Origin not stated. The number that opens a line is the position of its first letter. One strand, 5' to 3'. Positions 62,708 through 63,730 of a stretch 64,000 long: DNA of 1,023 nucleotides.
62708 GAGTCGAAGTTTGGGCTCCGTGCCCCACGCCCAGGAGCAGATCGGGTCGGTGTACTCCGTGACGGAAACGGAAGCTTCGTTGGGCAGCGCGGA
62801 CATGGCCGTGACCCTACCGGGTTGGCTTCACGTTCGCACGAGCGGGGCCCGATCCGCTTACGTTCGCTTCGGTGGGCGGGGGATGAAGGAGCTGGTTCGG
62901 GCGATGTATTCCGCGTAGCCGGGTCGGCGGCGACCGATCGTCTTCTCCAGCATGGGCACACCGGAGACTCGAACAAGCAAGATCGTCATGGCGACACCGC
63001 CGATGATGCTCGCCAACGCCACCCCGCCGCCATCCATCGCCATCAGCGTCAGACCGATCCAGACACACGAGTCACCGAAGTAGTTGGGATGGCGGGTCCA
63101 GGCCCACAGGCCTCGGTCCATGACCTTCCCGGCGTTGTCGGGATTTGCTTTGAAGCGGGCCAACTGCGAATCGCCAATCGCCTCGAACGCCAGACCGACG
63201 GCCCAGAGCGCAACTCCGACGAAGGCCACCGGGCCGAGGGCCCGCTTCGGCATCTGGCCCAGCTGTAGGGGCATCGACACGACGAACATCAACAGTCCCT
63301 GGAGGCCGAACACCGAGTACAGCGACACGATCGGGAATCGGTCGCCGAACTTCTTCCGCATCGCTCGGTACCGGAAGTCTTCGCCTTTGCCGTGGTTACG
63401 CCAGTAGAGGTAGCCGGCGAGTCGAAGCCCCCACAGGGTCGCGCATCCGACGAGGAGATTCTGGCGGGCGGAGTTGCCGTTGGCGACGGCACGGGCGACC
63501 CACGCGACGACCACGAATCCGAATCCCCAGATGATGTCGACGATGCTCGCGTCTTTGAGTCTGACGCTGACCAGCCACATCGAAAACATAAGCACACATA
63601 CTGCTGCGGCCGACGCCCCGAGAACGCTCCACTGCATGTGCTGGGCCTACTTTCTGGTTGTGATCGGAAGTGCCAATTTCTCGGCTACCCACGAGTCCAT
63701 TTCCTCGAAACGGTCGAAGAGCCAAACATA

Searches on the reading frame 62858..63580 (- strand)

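Call 60: search_protein_families(library=pfam, proteins=[window:62858-63580:-], max_evalue=0.00001)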
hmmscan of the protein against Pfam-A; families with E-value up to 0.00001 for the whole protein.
window:62858-63580:- (240 aa): 2 families
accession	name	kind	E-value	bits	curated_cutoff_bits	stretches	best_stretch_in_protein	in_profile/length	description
PF06966.17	DUF1295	-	7.7e-73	245.3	20.4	1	1-229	1-235/235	Protein of unknown function (DUF1295)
PF02544.21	Steroid_dh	-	8.3e-08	32.8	22.6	1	118-183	41-106/150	3-oxo-5-alpha-steroid 4-dehydrogenase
